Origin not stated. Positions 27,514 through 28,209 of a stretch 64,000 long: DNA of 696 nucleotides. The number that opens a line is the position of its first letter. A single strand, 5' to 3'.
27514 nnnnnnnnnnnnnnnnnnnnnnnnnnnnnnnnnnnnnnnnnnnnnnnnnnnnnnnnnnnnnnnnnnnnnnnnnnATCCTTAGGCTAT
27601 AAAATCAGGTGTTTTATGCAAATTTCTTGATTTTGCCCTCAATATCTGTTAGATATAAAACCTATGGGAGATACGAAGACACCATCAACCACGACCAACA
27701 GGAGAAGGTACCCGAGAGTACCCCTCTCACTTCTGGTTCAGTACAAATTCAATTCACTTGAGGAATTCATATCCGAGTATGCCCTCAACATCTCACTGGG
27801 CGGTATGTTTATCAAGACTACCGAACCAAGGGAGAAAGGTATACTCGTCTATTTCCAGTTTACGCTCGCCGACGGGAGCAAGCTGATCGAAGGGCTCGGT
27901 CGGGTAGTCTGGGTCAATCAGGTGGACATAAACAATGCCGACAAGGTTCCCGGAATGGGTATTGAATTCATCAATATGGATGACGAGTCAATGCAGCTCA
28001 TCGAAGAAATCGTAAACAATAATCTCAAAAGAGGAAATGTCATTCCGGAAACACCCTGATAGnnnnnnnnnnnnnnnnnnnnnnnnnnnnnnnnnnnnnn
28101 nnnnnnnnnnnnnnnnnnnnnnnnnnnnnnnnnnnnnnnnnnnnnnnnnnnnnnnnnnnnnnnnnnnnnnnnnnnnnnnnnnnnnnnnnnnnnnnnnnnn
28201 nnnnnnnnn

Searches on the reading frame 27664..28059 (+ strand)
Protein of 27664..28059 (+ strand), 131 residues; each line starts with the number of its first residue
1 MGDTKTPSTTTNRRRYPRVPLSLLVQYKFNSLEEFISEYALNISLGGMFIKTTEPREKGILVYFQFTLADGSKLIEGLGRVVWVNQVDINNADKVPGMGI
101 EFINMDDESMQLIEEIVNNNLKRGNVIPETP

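Call 3: search_protein_families(library=pfam, proteins=[window:27664-28059:+], max_evalue=0.01)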
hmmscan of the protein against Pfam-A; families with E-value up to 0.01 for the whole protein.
window:27664-28059:+ (131 aa): 1 family
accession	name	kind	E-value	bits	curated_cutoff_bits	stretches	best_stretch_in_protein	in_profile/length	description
PF07238.19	PilZ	-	5.1e-16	59.3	22.5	1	12-117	1-100/102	PilZ domain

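Call 4: search_protein_families(library=ncbifam, proteins=[window:27664-28059:+], max_evalue=0.01)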
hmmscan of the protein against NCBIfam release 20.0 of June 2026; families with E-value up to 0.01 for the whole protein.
window:27664-28059:+ (131 aa): 1 family
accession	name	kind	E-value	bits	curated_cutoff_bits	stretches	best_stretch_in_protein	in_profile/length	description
TIGR02266.1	gmx_TIGR02266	paralog_domain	4.2e-23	81.3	68.7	1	18-117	1-95/96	TIGR02266 family protein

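Call 46: search_solved_structures(query=window:27664-28056:+, max_evalue=0.01, show_alignments=3)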
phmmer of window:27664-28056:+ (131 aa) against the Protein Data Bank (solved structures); distinct sequences matched with E-value up to 0.01: 4.
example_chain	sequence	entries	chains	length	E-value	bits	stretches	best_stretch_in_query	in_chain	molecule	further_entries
3dsg_A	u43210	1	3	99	0.00068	22.9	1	36-104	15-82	Type IV fimbriae assembly protein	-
4f48_B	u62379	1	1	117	0.00094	22.4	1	36-104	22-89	Type IV fimbriae assembly protein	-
7lkq_B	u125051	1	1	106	0.0021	21.3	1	36-104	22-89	Type IV fimbriae assembly protein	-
3cnr_A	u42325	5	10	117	0.0025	21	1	36-104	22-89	Type IV fimbriae assembly protein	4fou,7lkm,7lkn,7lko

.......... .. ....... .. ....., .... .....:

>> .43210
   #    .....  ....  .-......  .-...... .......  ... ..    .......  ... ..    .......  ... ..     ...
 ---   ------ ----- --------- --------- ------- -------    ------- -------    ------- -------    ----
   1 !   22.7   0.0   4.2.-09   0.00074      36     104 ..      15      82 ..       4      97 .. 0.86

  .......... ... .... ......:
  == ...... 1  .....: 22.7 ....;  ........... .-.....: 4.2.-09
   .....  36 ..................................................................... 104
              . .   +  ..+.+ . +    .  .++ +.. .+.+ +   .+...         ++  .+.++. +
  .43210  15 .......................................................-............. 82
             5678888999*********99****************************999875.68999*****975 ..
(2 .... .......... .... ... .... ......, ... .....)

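Call 82: search_protein_families(library=padloc, proteins=[window:27664-28059:+], max_evalue=0.001)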
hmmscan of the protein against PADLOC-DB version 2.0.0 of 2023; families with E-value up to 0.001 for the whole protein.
window:27664-28059:+ (131 aa): 0 families
